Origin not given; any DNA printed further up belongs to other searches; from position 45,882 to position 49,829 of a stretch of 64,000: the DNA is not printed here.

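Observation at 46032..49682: AcsB and the small corrinoid-protein subunit AcsD are encoded as one 1216-aa polypeptide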

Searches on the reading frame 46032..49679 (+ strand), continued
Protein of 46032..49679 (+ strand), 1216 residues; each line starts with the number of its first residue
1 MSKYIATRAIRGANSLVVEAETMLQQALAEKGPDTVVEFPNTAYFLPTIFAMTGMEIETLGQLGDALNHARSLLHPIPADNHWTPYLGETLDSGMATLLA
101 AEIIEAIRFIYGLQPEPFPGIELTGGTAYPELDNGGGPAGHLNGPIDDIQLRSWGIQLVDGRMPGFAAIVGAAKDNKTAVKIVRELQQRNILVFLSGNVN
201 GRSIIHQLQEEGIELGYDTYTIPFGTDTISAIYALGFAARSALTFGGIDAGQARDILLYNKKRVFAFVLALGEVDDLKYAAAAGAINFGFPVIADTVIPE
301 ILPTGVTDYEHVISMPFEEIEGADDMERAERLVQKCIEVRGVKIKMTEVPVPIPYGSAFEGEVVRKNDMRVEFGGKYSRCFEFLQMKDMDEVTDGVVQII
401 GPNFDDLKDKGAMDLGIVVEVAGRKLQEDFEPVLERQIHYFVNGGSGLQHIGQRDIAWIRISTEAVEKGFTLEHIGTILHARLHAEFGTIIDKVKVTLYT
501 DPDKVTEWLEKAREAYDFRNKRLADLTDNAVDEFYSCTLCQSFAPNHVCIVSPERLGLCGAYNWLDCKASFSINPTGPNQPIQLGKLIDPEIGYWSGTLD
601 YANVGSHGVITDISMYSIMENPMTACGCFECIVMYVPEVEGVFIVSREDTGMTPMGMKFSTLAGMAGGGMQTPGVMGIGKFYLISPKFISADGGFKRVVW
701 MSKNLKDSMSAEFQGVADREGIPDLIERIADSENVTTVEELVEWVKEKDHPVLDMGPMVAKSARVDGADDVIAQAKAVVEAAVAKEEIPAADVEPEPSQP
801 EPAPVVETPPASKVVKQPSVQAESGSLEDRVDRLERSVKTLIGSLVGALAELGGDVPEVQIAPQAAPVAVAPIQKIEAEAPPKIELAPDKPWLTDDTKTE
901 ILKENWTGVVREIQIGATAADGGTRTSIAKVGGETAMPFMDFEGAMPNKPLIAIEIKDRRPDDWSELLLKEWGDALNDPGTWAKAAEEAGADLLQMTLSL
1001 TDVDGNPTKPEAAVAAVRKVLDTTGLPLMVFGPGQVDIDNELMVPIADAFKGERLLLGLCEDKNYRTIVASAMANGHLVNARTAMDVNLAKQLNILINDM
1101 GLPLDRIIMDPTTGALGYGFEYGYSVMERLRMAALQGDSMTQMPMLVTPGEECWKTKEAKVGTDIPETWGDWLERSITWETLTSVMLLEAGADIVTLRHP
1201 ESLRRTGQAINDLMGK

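Call 39: list_cluster_members(proteins=[P0001, P0122, P0205, P0183, P0135, P0216, P0269, P0134])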
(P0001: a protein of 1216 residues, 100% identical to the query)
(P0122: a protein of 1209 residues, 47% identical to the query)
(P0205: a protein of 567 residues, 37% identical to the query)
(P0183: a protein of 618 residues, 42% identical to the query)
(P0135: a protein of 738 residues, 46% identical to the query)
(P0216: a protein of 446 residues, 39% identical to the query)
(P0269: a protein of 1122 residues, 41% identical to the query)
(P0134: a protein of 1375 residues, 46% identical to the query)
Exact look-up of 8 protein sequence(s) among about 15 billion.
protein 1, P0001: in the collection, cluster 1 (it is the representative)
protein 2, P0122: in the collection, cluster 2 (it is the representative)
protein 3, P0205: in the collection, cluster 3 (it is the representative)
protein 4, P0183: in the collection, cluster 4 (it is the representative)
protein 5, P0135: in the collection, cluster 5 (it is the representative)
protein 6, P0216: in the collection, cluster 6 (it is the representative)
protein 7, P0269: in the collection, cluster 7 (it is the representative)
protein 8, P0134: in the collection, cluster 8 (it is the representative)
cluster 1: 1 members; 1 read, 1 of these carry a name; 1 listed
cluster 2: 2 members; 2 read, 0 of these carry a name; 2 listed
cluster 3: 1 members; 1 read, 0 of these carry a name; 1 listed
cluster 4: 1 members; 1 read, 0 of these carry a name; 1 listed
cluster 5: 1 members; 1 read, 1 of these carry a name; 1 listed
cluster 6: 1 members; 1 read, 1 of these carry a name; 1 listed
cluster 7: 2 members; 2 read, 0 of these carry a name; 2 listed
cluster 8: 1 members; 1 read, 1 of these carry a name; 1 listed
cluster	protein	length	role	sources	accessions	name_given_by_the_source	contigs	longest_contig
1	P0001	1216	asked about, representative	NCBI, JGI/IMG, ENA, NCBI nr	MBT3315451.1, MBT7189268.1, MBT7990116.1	MAG: CO dehydrogenase/CO-methylating acetyl-CoA synthase complex subunit beta ... | acetyl-CoA synthase | CO dehydrogenase/CO-methylating acetyl-CoA synthase complex subunit beta [Anaerolineae ...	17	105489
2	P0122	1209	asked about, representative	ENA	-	-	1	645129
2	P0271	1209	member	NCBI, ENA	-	-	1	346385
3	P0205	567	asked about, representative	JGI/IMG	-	-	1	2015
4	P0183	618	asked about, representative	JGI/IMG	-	-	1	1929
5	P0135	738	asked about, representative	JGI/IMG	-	CO dehydrogenase/acetyl-CoA synthase delta subunit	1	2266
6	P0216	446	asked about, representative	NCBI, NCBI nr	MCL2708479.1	MAG: acetyl-CoA decarbonylase/synthase complex subunit delta, partial [Defluviitaleaceae ... | acetyl-CoA decarbonylase/synthase complex subunit delta [Defluviitaleaceae bacterium]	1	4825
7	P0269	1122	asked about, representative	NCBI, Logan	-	-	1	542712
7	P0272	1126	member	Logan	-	-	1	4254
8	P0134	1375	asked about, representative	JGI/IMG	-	acetyl-CoA synthase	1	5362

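Call 50: find_homologous_proteins(query=P0122, max_evalue=1e-10)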
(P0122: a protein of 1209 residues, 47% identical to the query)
Query P0122 (1209 aa): 8000 proteins with E <= 1e-10 among 8000 candidates; the best 120 are listed.
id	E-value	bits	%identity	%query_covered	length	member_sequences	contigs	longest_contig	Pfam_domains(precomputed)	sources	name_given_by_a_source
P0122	0.0e+0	2779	100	100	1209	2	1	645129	PF18537.7,PF19436.5,PF03598.21,PF03599.23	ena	-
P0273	0.0e+0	2190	80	99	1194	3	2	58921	PF18537.7,PF19436.5,PF03598.21,PF03599.23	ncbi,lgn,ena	-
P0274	0.0e+0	2141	76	99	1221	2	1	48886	PF18537.7,PF19436.5,PF03598.21,PF03599.23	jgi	-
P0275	0.0e+0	1832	69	99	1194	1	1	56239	PF18537.7,PF19436.5,PF03598.21,PF03599.23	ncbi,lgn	ncbi:MAG: acetyl-CoA decarbonylase/synthase complex subunit alpha/beta [Desulfovibrionaceae bacteriu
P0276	0.0e+0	1760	64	99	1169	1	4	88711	PF18537.7,PF19436.5,PF03598.21,PF03599.23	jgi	jgi:acetyl-CoA synthase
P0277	0.0e+0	1758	63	99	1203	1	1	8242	PF18537.7,PF19436.5,PF03598.21,PF03599.23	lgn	-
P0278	0.0e+0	1753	63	99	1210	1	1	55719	PF18537.7,PF19436.5,PF03598.21,PF03599.23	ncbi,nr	ncbi:MAG: hypothetical protein BIFFINMI_04349 [Phycisphaerae bacterium]|nr:hypothetical protein [Phy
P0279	0.0e+0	1751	64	99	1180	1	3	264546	PF18537.7,PF19436.5,PF03598.21,PF03599.23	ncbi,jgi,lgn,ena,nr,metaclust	ncbi:MAG TPA: CO dehydrogenase/CO-methylating acetyl-CoA synthase complex subunit beta [Lentisphaeri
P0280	0.0e+0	1750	64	99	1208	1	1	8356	PF18537.7,PF19436.5,PF03598.21,PF03599.23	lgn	-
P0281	0.0e+0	1748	65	99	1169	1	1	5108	PF18537.7,PF19436.5,PF03598.21,PF03599.23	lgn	-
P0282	0.0e+0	1743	64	99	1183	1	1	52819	PF18537.7,PF19436.5,PF03598.21,PF03599.23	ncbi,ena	-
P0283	0.0e+0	1742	65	99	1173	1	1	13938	PF18537.7,PF19436.5,PF03598.21,PF03599.23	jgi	jgi:acetyl-CoA synthase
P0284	0.0e+0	1742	63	99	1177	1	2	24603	PF18537.7,PF19436.5,PF03598.21,PF03599.23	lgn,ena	-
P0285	0.0e+0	1740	64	99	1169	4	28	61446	PF18537.7,PF19436.5,PF03598.21,PF03599.23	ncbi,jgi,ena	-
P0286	0.0e+0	1738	63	99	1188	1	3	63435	PF18537.7,PF19436.5,PF03598.21,PF03599.23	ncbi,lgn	-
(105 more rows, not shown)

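Call 58: predict_structure(alignment_id=A1)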
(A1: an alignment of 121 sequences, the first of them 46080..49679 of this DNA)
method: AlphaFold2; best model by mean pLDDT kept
length: 1200 residues; sequences in the alignment: 121
mean_pLDDT: 65.5   pTM: 0.41
mean pLDDT of the five models: 65.5, 63.4, 61.7, 60.5, 60.1
residues with pLDDT >= 90: 278; 70-90: 308; 50-70: 186; < 50: 428
segments of 3 or more residues with pLDDT < 50: 62-71, 100-103, 106-164, 167-187, 196-211, 246-268, 272-299, 320-348, 429-438, 506-568, 573-578, 589-612, 652-656, 744-752, 754-763, 765-818, 820-825, 827-829, 831-870
pLDDT, mean of each block of 10 residues (from residue 1): 88 92 63 86 91 82 44 67 85 70 45 35 40 34 32 37 47 42 45 49 40 57 56 76 50 35 45 34 27 36 69 58 33 37 39 79 89 90 91 90 85 70 62 39 77 84 80 83 93 87 52 28 29 32 31 26 42 50 53 40 35 72 88 79 69 51 71 72 92 88 89 92 93 90 45 45 45 33 38 32 32 43 47 39 31 36 44 62 61 93 91 93 71 95 89 92 96 96 93 96 96 93 93 95 79 90 81 74 86 76 68 87 90 82 56 78 90 92 96 87
secondary structure, 60 per line:
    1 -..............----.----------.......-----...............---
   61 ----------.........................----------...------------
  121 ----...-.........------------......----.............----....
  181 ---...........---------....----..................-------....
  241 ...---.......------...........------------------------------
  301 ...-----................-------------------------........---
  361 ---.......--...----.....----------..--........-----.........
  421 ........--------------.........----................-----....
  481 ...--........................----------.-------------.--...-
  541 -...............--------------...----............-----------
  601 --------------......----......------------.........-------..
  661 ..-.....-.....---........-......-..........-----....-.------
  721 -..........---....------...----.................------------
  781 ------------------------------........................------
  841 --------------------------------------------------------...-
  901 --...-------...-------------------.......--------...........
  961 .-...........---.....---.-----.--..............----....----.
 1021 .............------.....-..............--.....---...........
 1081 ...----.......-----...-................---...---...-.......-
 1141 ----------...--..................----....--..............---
elements in order (helices of 4 or more, strands of 3 or more residues): H2-15 H31-37 H44-57 H71-95 E106-108 E125-127 H129-137 H150-155 H160-172 E177-180 H184-194 E204-207 H212-229 H237-243 H247-253 H260-270 H309-324 E353-357 E364-370 E380-384 E399-406 H412-428 E443-446 H447-451 H456-471 E477-483 H486-509 H542-556 E571-573 H580-589 E615-620 E625-630 H643-651 E659-662 H664-668 H670-674 H678-681 E682-685 H687-692 H694-703 H709-712 H722-731 H735-738 H752-768 H811-834 E897-899 E913-915 E935-941 H950-961 H963-973 E977-981 H994-1007 E1012-1015 H1020-1033 E1040-1044 H1046-1059 E1062-1066 H1070-1083 E1091-1094 H1104-1119 E1129-1131 H1133-1139 H1156-1173 E1178-1181 H1184-1197

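Call 84: predict_structure(alignment_id=A3)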
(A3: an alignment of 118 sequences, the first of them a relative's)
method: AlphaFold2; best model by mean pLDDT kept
length: 1194 residues; sequences in the alignment: 118
mean_pLDDT: 76.5   pTM: 0.52
mean pLDDT of the five models: 76.5, 76.3, 74.8, 74.5, 73.6
residues with pLDDT >= 90: 428; 70-90: 379; 50-70: 214; < 50: 173
segments of 3 or more residues with pLDDT < 50: 124-127, 136-143, 283-290, 415-423, 499-515, 521-524, 526-543, 545-550, 574-577, 638-641, 739-778, 818-862
pLDDT, mean of each block of 10 residues (from residue 1): 76 95 97 89 79 95 97 85 69 93 93 78 53 49 71 95 87 88 92 82 87 87 82 91 85 87 86 82 47 82 85 56 61 67 83 92 93 92 94 80 74 50 58 84 90 75 93 92 77 53 37 46 47 40 47 63 67 49 65 58 88 86 84 58 65 71 85 91 89 93 94 97 89 61 34 30 34 43 57 58 57 49 30 35 33 39 69 72 93 91 77 86 94 92 95 98 97 91 98 97 86 96 92 82 93 74 80 93 65 84 87 94 86 86 93 94 96 97 82 64
secondary structure, 60 per line:
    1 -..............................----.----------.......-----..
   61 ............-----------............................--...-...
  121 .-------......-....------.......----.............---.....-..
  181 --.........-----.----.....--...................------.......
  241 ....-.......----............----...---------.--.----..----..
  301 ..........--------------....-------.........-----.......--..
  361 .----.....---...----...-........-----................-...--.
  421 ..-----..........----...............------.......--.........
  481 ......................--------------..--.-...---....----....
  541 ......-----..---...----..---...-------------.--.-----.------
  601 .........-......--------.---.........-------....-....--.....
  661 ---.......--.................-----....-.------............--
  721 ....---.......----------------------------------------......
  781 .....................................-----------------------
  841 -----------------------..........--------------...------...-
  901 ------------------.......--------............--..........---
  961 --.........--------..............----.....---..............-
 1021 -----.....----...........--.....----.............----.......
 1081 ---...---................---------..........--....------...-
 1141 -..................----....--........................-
elements in order (helices of 4 or more, strands of 3 or more residues): H2-31 H47-53 H60-72 H84-111 H118-121 H129-134 H136-139 E146-152 H157-169 E173-177 H185-191 E202-206 H209-227 H234-244 E246-252 H257-268 E273-275 H299-310 H325-328 E339-344 E350-356 E366-370 E381-383 E385-392 H398-413 E428-432 H433-437 H442-456 E463-469 H472-502 H529-532 H537-546 E557-559 E601-606 E611-616 H629-637 E645-648 H650-653 H656-660 H664-667 E668-670 H673-689 H695-698 H708-718 H721-724 H728-734 H775-817 H864-873 E888-890 E897-899 E919-925 H934-945 H948-957 E963-968 H980-993 E998-1002 H1006-1019 E1026-1030 H1035-1045 E1048-1052 H1057-1069 E1077-1080 H1090-1105 E1115-1118 H1119-1124 H1127-1130 H1142-1159 E1164-1167 H1170-1193
